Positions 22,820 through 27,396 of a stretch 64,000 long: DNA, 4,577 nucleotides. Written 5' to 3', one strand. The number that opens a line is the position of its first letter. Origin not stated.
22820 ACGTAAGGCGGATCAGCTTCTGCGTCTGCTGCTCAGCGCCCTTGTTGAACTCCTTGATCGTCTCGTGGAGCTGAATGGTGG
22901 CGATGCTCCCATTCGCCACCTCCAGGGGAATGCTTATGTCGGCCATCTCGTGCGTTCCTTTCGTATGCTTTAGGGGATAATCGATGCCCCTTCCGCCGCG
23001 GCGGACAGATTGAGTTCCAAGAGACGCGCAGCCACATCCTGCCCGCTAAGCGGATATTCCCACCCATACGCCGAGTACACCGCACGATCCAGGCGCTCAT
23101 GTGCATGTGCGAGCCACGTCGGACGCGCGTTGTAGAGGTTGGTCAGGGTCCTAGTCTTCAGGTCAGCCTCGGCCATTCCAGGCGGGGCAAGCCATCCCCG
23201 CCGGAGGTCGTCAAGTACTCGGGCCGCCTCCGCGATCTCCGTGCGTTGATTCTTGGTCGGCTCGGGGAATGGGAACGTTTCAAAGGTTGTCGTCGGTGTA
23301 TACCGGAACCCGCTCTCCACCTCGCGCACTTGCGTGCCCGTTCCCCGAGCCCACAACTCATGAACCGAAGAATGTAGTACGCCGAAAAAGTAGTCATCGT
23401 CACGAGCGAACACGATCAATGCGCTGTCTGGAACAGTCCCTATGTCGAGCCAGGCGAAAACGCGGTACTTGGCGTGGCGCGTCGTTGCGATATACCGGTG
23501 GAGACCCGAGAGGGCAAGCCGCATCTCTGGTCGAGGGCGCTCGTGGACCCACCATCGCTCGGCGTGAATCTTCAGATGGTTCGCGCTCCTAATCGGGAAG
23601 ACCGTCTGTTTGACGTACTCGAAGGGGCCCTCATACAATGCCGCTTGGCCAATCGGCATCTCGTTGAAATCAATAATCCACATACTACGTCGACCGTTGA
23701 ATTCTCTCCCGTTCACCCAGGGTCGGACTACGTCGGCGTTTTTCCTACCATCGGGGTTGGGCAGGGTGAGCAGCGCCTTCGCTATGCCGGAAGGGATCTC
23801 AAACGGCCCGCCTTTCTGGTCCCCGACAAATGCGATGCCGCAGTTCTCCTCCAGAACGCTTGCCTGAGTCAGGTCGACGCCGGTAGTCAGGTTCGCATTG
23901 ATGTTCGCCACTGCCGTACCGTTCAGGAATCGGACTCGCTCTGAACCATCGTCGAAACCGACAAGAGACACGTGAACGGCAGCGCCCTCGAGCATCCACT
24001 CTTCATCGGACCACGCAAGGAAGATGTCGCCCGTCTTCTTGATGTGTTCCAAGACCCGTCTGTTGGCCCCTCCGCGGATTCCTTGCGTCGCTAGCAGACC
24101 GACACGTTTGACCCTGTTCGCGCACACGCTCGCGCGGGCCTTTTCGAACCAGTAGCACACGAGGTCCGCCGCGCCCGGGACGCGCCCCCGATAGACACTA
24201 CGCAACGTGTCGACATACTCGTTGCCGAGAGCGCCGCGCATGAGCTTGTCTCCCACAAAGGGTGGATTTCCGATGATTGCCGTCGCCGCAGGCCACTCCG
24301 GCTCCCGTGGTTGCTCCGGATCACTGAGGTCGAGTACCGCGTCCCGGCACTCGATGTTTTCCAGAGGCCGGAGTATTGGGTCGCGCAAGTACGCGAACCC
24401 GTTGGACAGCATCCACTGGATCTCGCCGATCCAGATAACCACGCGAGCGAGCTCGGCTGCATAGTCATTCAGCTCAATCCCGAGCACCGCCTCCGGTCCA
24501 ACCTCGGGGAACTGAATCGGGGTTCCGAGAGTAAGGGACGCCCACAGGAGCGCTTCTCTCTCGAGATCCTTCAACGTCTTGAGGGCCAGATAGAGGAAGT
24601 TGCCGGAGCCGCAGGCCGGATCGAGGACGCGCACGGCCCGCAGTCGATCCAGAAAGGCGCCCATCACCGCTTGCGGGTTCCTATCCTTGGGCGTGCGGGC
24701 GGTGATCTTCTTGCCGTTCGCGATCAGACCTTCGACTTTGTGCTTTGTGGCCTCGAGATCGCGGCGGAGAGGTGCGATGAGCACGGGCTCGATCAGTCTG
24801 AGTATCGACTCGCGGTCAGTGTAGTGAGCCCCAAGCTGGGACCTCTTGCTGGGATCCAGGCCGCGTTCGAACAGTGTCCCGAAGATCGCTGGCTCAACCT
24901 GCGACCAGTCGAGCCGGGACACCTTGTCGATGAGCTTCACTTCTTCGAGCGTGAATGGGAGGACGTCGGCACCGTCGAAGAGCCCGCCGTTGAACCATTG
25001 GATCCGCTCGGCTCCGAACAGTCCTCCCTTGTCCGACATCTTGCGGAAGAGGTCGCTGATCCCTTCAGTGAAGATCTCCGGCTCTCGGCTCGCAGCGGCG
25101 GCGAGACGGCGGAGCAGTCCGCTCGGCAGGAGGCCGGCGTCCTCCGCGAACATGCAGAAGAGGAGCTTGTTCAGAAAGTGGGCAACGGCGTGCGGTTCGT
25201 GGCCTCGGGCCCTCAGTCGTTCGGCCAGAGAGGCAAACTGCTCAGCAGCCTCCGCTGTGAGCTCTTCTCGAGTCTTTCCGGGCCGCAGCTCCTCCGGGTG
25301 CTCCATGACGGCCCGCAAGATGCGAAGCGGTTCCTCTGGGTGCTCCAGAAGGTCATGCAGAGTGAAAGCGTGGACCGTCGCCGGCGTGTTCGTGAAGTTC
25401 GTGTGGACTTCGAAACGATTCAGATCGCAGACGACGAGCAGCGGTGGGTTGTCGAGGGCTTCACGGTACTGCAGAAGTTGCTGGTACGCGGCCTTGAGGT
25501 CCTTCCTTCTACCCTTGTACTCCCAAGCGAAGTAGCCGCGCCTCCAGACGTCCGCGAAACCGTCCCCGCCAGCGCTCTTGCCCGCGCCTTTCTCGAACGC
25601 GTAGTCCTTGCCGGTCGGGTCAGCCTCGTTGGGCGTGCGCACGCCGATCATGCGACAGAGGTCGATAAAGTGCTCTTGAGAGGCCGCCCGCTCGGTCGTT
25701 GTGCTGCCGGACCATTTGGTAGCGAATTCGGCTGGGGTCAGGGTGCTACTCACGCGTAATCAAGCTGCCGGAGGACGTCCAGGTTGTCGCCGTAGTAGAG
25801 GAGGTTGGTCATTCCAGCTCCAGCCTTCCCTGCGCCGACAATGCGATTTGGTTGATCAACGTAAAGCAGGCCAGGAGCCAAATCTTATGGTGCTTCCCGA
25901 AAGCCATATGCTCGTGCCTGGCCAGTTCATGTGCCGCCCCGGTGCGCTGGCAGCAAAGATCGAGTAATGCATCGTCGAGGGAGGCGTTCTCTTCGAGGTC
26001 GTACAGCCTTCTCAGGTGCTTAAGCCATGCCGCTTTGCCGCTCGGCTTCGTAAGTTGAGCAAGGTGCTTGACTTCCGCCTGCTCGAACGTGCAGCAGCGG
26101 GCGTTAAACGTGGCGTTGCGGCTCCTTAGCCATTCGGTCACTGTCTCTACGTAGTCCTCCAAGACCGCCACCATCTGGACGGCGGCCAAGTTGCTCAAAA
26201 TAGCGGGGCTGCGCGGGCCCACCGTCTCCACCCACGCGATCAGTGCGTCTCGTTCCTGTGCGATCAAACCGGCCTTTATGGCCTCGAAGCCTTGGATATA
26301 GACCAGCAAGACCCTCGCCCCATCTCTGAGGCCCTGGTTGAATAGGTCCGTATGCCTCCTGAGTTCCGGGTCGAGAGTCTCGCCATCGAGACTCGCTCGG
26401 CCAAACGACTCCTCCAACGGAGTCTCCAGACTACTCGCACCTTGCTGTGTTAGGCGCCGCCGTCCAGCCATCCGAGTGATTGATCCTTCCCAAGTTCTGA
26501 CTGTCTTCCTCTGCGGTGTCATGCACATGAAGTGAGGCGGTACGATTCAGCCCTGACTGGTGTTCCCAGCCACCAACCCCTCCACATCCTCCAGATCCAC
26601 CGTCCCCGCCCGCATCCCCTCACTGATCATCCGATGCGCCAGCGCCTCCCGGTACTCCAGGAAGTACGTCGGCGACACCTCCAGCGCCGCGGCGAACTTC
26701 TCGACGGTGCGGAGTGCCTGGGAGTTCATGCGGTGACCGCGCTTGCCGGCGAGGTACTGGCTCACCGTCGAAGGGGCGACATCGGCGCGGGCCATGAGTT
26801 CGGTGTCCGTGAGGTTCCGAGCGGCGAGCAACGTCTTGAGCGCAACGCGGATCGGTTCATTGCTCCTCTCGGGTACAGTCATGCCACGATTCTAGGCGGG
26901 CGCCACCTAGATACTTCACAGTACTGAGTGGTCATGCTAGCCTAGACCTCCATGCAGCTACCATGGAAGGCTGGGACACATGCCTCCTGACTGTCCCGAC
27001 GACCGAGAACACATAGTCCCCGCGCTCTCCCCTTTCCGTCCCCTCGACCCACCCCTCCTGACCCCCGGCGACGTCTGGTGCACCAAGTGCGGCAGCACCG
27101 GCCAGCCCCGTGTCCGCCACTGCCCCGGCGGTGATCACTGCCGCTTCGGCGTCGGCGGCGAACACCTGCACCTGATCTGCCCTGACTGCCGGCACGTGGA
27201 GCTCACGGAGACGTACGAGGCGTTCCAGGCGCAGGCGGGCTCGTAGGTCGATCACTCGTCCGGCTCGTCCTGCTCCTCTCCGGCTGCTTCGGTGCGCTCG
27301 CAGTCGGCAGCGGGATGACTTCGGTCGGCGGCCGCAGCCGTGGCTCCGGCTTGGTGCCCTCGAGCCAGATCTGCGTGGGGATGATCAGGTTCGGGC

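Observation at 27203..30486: Repressor-linked cassette of a PD-(D/E)xK nuclease, a 42-aa TM peptide, a Zn-ribbon/TM/surface protein, a multi-Zn-ribbon protein and a Pro-rich protein: candidate undescribed prophage defence or exclusion system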

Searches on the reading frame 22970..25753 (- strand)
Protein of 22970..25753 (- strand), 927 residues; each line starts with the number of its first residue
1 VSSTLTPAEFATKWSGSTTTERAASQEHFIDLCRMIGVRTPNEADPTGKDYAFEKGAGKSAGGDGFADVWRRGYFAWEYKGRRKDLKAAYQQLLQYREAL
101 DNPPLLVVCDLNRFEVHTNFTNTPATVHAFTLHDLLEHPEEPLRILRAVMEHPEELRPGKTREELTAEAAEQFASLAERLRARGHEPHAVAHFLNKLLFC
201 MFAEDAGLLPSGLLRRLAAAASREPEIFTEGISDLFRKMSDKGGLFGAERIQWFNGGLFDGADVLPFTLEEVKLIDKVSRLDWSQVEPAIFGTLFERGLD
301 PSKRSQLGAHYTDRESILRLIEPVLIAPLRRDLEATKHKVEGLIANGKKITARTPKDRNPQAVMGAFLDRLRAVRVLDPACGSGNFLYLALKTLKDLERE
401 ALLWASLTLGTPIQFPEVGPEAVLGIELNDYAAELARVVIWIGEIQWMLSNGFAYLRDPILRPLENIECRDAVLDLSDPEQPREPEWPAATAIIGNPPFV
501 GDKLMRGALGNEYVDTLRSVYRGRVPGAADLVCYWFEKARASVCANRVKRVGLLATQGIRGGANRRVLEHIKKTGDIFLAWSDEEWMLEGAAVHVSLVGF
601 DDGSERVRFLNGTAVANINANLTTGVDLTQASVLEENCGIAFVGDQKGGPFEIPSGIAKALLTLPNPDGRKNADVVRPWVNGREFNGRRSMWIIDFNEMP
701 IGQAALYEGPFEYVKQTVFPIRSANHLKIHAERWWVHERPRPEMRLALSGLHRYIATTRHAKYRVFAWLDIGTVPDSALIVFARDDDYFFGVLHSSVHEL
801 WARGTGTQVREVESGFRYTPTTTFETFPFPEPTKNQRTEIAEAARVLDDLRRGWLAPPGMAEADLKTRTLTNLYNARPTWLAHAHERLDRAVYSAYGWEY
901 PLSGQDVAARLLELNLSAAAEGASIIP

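Call 3: search_protein_families(library=pfam, proteins=[window:22970-25753:-], max_evalue=0.1)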
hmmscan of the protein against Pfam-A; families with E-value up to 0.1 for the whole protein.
window:22970-25753:- (927 aa): 8 families
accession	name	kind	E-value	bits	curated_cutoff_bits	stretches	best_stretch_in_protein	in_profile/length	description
PF20473.4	MmeI_Mtase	-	2e-28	99.7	27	1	362-605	9-253/259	MmeI, DNA-methyltransferase domain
PF20464.3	MmeI_N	-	3.8e-15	57.1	27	1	7-182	3-180/181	MmeI, N-terminal domain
PF20465.4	MmeI_hel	-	5.5e-12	46.7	27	1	188-259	1-75/75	MmeI, helicase spacer domain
PF20466.3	MmeI_TRD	-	4.3e-07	29.9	27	1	758-831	136-206/207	MmeI, target recognition domain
PF20467.3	MmeI_C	-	0.0027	18.3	27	1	839-898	8-58/83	MmeI, C-terminal domain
PF07669.17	Eco57I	-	0.011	16.3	25.3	1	491-540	76-121/171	Eco57I restriction-modification methylase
PF02384.22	N6_Mtase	-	0.031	14.1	20.4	1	367-499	41-135/311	N-6 DNA Methylase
PF18216.6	N_formyltrans_C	-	0.092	12.9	25.8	0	176-195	19-38/52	N-formyltransferase dimerization C-terminal domain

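Call 4: search_protein_families(library=padloc, proteins=[window:22970-25753:-], max_evalue=0.1)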
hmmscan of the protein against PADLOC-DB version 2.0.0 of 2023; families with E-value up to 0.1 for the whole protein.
window:22970-25753:- (927 aa): 32 families (the best 25 are shown)
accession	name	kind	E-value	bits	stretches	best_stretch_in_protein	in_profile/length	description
PDLC03627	REase_MTase_IIG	-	9.9e-276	915.7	2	6-477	3-515/1136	Type IIG restriction enzyme-methyltransferase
PDLC03599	REase_MTase_IIG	-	4e-123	410.2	1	54-921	50-928/959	Type IIG restriction enzyme-methyltransferase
PDLC03598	REase_MTase_IIG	-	7.3e-96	320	1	8-914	13-903/912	Type IIG restriction enzyme-methyltransferase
PDLC02643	DrmMI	-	1.1e-73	246.8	1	492-899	871-1274/1347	DrmMI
PDLC02646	DrmMI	-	1.8e-45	153.4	1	491-904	284-709/792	DrmMI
PDLC02644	DrmMI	-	1.8e-41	140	1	491-899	383-823/988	DrmMI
PDLC03618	REase_MTase_IIG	-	1.1e-24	83.9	1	491-899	867-1272/1429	Type IIG restriction enzyme-methyltransferase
PDLC04134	mad2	-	2.2e-22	77.5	1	59-502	34-370/492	mads_2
PDLC02640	DrmMI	-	2.9e-18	63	1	545-898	544-910/1015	DrmMI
PDLC02639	DrmMI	-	1.3e-11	41.5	1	484-645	577-737/803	DrmMI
PDLC02638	DrmMI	-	1.5e-07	28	1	492-541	874-922/935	DrmMI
PDLC03601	REase_MTase_IIG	-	2.8e-06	23.4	1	306-445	384-531/1110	Type IIG restriction enzyme-methyltransferase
PDLC03630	REase_MTase_IIG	-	4.7e-06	22.7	1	371-438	404-464/1100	Type IIG restriction enzyme-methyltransferase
PDLC03609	REase_MTase_IIG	-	2.1e-05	20.5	1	373-548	436-610/1066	Type IIG restriction enzyme-methyltransferase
PDLC03629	REase_MTase_IIG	-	7.8e-05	18.6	1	363-401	425-470/1182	Type IIG restriction enzyme-methyltransferase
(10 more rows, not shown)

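Call 5: search_protein_families(library=phrogs, proteins=[window:22970-25753:-], max_evalue=0.01)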
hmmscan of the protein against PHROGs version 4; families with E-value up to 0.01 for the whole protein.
window:22970-25753:- (927 aa): 4 families
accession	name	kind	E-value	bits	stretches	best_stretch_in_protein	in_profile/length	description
phrog_25988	-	unknown function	5.4e-53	180.6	1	491-899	856-1263/1429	-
phrog_31645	-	unknown function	0.00017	20.7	1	366-506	468-613/1075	-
phrog_2713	-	unknown function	0.00024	21.2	1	374-438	214-261/520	-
phrog_16674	-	other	0.00073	18.3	0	371-395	427-451/1364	DNA methyltransferase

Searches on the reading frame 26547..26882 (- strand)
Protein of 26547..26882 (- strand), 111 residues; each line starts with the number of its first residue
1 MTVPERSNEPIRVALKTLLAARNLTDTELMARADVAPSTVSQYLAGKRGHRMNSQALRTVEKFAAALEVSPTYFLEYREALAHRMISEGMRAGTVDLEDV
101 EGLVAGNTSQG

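Call 3: search_protein_families(library=pfam, proteins=[window:26547-26882:-], max_evalue=0.1)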
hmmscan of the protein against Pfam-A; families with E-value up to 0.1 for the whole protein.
window:26547-26882:- (111 aa): 5 families
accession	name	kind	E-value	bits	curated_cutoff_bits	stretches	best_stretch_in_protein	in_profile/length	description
PF01381.28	HTH_3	-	2.5e-06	27.9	23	1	15-74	1-55/55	Helix-turn-helix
PF13443.12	HTH_26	-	6e-06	26.9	22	1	15-77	2-60/63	Cro/C1-type HTH DNA-binding domain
PF13560.12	HTH_31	-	0.00018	22.1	27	1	15-71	6-58/64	Helix-turn-helix domain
PF01022.26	HTH_5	-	0.00053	20.3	22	1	10-45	2-37/47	Bacterial regulatory protein, arsR family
PF09339.16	HTH_IclR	-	0.088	13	22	0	20-45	14-40/52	IclR helix-turn-helix domain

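Call 4: search_protein_families(library=padloc, proteins=[window:26547-26882:-], max_evalue=0.1)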
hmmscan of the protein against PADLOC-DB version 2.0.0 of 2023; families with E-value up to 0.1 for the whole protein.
window:26547-26882:- (111 aa): 9 families
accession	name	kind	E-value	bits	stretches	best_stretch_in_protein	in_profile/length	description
PDLC03948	RmrA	-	7.3e-05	19.8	1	17-78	15-71/397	-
PDLC03946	RmrA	-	0.00098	15.9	1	20-77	12-64/357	-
PDLC04758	PDC-M64B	-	0.0011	17.4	1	12-70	32-85/123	-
PDLC03951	RmrA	-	0.0011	16.1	1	15-78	13-71/400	-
PDLC03949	RmrA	-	0.0023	14.8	1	21-77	13-64/363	-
PDLC03954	RmrA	-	0.0035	14.3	1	15-79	15-74/380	-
PDLC03955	RmrA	-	0.0061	13.8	1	9-75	21-80/371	-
PDLC04133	mad1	-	0.011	14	0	27-45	9-27/60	mads_1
PDLC03952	RmrA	-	0.027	11.3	1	20-79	32-86/395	-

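Call 5: search_protein_families(library=phrogs, proteins=[window:26547-26882:-], max_evalue=0.01)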
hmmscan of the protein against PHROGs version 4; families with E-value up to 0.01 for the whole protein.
window:26547-26882:- (111 aa): 9 families
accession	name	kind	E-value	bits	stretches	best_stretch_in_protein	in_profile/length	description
phrog_4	-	transcription regulation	1.8e-07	31.5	1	15-76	141-193/400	transcriptional repressor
phrog_8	-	transcription regulation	2.2e-07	31.6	1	19-77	166-218/346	transcriptional regulator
phrog_2967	-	transcription regulation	1.1e-05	26.1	1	7-77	7-72/225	transcriptional regulator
phrog_296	-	integration and excision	2e-05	24.5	1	9-63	226-279/626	DNA transposition protein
phrog_1373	-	transcription regulation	0.00011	23.2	1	11-70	64-118/166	transcriptional regulator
phrog_2439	-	transcription regulation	0.00044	20.2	1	14-81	11-73/367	transcriptional regulator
phrog_1468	-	transcription regulation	0.00098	19.7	1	10-49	7-46/67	transcriptional repressor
phrog_18342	-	transcription regulation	0.0043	18.1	1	14-53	22-61/123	transcriptional repressor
phrog_4583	-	transcription regulation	0.0069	17.4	1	5-79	5-74/81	transcriptional repressor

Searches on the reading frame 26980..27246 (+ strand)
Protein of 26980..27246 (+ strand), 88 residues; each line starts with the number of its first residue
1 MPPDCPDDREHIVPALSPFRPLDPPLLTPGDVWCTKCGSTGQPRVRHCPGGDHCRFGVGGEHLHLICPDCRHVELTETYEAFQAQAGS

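Call 40: search_protein_families(library=ncbifam, proteins=[window:26980-27246:+], max_evalue=0.01)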
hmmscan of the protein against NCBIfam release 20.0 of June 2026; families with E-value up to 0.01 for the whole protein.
window:26980-27246:+ (88 aa): 0 families

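Call 41: search_protein_families(library=phrogs, proteins=[window:26980-27246:+], max_evalue=0.00001)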
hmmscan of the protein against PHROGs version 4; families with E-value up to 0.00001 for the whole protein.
window:26980-27246:+ (88 aa): 0 families
